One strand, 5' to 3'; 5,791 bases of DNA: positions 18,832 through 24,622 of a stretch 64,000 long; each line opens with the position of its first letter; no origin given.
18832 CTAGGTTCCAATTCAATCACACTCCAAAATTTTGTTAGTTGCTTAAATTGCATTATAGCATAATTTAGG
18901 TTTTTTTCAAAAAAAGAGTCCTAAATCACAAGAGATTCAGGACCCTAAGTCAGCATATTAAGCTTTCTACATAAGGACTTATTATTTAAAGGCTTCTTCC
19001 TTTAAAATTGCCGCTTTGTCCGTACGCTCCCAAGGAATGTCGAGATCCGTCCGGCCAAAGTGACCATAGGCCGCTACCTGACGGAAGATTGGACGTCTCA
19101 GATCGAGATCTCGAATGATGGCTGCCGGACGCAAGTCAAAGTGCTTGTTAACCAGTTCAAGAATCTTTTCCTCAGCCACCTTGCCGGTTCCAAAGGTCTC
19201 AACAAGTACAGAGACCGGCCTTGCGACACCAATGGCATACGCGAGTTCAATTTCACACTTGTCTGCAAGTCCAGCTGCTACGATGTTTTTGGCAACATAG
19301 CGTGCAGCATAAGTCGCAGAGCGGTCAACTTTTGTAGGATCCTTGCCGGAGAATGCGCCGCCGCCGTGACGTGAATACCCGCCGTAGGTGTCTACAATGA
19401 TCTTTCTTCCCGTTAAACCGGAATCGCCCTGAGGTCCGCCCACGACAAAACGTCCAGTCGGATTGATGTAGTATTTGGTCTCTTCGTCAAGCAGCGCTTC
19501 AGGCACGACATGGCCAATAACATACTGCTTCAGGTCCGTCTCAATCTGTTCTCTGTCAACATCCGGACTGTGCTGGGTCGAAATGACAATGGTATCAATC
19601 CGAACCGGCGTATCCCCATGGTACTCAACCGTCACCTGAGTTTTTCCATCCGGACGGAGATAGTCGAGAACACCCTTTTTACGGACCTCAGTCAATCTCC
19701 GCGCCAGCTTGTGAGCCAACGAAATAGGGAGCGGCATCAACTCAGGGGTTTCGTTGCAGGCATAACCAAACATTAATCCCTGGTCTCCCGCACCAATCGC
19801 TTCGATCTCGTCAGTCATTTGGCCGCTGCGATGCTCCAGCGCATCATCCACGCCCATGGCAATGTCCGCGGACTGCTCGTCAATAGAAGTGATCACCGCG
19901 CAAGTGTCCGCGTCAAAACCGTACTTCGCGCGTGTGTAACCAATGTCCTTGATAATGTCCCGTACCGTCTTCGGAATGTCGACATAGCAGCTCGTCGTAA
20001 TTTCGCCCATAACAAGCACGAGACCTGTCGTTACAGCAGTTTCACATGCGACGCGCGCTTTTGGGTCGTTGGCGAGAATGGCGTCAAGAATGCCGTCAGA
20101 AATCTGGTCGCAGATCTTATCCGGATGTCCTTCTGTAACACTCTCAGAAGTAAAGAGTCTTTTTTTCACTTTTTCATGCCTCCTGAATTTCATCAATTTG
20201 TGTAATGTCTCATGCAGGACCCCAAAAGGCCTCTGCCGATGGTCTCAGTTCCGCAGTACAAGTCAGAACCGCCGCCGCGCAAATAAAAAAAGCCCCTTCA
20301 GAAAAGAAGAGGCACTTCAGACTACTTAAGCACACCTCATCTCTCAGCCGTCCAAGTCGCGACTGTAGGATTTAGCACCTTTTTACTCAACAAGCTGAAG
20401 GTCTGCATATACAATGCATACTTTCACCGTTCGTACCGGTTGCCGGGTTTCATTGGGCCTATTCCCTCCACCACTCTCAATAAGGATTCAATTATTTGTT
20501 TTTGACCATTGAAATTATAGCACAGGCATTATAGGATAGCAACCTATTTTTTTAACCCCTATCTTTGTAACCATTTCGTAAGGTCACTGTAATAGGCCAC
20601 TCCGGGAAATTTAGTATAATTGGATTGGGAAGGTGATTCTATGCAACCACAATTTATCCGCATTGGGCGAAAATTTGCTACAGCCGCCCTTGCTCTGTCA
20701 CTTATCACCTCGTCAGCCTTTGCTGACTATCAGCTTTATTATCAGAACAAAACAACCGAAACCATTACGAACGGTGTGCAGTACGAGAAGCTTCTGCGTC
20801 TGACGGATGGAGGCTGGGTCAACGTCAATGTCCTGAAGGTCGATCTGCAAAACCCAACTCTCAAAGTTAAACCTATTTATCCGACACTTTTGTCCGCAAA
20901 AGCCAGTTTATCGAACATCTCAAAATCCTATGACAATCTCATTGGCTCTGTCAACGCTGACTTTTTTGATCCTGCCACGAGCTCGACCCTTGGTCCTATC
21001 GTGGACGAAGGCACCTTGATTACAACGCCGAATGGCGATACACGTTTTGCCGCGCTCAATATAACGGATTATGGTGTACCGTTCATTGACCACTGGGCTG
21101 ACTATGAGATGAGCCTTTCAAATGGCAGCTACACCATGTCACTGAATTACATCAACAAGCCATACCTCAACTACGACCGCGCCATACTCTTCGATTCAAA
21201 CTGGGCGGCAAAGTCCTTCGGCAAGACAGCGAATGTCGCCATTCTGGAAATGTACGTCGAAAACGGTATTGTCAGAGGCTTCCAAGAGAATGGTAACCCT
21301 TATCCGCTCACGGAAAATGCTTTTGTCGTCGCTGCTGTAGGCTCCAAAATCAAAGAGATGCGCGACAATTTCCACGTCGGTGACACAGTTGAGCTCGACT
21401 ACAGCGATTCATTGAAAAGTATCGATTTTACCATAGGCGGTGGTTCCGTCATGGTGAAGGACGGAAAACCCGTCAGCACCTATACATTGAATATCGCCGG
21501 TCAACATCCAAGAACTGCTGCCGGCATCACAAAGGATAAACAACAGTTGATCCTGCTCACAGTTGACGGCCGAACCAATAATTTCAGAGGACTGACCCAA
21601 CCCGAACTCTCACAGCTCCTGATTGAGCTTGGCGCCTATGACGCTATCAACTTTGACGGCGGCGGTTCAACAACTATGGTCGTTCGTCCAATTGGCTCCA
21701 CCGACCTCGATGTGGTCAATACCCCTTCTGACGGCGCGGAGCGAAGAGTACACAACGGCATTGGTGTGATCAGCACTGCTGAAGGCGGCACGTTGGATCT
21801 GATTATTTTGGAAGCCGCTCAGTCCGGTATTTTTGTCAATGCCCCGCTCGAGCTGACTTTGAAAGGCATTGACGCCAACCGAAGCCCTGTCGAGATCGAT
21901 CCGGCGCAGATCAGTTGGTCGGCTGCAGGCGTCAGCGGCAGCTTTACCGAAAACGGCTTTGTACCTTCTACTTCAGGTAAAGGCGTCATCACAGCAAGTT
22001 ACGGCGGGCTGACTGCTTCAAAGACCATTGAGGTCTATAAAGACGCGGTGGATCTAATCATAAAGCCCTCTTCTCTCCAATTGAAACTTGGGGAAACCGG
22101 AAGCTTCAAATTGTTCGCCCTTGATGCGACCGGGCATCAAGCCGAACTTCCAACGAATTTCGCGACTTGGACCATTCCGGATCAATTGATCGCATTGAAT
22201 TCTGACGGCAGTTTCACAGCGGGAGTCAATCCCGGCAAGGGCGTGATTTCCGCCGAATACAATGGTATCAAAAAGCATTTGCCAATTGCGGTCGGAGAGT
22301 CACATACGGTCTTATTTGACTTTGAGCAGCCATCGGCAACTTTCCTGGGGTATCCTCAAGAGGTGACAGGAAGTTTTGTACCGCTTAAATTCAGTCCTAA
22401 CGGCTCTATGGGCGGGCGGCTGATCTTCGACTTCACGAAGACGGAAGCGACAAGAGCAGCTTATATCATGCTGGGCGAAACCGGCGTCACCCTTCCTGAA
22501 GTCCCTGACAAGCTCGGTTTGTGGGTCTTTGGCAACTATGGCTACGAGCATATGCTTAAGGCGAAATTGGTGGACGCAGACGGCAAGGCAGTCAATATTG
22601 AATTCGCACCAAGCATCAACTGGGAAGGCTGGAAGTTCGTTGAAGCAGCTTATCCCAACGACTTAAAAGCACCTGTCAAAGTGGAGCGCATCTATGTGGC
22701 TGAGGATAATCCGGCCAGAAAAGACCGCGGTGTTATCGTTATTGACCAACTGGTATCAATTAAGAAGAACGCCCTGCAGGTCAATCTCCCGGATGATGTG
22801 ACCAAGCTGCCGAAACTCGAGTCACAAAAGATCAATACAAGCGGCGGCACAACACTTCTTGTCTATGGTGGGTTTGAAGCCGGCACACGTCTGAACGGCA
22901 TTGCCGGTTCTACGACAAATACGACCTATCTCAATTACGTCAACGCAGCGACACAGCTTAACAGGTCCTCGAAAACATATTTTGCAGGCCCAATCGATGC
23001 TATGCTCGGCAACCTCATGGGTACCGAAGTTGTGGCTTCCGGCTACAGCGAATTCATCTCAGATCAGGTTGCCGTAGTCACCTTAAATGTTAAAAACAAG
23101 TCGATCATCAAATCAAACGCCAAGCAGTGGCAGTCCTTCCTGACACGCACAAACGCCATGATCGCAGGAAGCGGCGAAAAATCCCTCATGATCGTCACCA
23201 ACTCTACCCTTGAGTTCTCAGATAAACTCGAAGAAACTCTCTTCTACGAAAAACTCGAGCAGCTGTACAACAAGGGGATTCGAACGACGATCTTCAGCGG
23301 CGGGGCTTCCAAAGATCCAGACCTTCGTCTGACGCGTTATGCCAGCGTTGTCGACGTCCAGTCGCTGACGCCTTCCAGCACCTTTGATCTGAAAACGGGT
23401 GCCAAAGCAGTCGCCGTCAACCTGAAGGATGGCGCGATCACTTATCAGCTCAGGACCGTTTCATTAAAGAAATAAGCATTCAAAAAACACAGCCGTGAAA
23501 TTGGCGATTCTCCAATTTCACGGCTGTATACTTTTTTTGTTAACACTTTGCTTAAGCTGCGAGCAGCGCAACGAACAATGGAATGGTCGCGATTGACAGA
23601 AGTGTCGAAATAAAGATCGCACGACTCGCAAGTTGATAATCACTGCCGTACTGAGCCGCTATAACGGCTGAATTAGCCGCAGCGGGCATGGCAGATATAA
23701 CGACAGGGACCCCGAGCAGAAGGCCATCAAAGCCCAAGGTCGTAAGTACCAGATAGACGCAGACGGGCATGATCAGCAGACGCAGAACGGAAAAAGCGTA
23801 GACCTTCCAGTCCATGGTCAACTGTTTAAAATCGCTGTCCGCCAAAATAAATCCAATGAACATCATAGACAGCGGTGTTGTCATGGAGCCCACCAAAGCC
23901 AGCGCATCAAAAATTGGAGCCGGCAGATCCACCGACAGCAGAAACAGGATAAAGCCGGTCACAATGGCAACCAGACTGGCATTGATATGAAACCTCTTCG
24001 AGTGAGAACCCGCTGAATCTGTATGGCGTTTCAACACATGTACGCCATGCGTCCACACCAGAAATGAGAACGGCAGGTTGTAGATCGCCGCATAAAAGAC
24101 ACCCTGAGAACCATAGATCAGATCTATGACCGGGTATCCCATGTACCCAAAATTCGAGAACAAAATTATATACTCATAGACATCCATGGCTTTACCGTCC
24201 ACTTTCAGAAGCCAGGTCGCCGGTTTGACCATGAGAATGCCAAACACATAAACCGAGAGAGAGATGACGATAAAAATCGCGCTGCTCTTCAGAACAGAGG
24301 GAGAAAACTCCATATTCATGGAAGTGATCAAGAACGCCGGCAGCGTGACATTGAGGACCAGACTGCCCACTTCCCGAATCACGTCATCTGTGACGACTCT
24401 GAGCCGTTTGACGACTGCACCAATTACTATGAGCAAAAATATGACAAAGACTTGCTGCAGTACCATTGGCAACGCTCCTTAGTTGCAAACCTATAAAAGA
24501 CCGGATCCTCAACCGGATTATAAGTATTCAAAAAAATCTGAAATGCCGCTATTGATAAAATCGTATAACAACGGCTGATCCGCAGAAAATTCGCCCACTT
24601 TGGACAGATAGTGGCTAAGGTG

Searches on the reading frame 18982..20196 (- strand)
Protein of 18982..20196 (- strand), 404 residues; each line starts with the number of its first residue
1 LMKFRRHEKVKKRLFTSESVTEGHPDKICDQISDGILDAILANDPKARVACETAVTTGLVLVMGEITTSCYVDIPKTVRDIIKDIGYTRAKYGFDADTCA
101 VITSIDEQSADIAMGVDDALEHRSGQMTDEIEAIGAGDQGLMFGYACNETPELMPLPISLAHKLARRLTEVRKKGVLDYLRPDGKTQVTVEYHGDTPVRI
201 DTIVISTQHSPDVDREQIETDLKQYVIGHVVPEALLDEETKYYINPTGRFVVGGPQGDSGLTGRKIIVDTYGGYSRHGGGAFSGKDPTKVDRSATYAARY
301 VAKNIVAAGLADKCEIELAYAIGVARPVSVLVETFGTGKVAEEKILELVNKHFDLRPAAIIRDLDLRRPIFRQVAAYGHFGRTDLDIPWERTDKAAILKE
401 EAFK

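Call 14: search_protein_families(library=pfam, proteins=[window:18982-20196:-], max_evalue=0.001)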
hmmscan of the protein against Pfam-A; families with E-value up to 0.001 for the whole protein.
window:18982-20196:- (404 aa): 3 families
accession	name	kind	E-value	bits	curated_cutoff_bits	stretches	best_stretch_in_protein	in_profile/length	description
PF02773.21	S-AdoMet_synt_C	-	4.8e-70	234.3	25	1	252-391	1-138/138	S-adenosylmethionine synthetase, C-terminal domain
PF02772.21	S-AdoMet_synt_M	-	6.3e-53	178.4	29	1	134-250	2-120/120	S-adenosylmethionine synthetase, central domain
PF00438.25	S-AdoMet_synt_N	-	3.7e-46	156.1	33.1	1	13-110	2-99/99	S-adenosylmethionine synthetase, N-terminal domain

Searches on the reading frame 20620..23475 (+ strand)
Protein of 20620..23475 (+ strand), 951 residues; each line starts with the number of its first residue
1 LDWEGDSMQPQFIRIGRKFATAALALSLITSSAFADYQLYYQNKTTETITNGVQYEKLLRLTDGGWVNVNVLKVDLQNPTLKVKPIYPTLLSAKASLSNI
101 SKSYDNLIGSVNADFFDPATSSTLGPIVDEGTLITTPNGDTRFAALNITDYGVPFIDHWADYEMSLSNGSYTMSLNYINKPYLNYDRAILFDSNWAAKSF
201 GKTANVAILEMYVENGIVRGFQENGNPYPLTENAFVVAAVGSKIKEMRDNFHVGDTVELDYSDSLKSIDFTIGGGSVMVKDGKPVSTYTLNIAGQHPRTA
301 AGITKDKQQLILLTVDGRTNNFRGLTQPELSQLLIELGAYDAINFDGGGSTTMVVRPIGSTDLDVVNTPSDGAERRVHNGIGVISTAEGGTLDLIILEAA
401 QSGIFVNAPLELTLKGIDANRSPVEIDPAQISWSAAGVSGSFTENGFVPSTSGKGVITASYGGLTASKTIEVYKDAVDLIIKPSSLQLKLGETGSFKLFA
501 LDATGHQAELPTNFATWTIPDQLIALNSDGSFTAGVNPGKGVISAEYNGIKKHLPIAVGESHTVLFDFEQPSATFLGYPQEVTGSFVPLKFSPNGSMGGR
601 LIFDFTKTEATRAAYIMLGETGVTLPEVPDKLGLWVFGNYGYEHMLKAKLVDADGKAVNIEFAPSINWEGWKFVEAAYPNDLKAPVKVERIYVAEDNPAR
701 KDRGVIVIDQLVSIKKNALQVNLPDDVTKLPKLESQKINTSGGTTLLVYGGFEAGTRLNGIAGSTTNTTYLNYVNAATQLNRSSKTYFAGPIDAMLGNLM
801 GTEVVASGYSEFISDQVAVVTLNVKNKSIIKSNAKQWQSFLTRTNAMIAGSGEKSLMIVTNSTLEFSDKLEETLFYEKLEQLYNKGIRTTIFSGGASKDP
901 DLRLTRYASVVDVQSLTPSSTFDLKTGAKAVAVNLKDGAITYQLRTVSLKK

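Call 14: search_protein_families(library=pfam, proteins=[window:20620-23475:+], max_evalue=0.001)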
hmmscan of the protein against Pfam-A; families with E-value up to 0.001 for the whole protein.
window:20620-23475:+ (951 aa): 3 families
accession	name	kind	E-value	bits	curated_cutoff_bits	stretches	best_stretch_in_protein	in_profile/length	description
PF09992.14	NAGPA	-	3.3e-37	128.7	25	1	249-383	59-168/169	Phosphodiester glycosidase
PF12985.13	DUF3869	-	6.6e-05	23.5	24.5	0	509-553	19-63/85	Domain of unknown function (DUF3869)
PF09092.17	Lyase_N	-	0.00087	19.6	26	0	634-725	73-161/166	Lyase, N terminal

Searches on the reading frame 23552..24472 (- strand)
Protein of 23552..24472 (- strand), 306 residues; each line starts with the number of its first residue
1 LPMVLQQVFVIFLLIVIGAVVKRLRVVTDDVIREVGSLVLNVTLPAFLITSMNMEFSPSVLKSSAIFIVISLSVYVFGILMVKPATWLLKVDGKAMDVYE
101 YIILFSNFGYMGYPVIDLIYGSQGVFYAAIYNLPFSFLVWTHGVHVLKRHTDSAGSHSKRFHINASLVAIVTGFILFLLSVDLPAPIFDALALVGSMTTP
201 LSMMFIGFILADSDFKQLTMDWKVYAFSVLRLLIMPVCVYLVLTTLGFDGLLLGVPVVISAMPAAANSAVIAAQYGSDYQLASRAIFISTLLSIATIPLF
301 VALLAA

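Call 74: search_protein_families(library=pfam, proteins=[window:23552-24472:-], max_evalue=0.00001)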
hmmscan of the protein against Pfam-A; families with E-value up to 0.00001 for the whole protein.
window:23552-24472:- (306 aa): 1 family
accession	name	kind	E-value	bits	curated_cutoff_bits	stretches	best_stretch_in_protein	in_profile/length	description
PF03547.23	Mem_trans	-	3e-28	98.9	25.7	2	165-300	204-342/343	Membrane transport protein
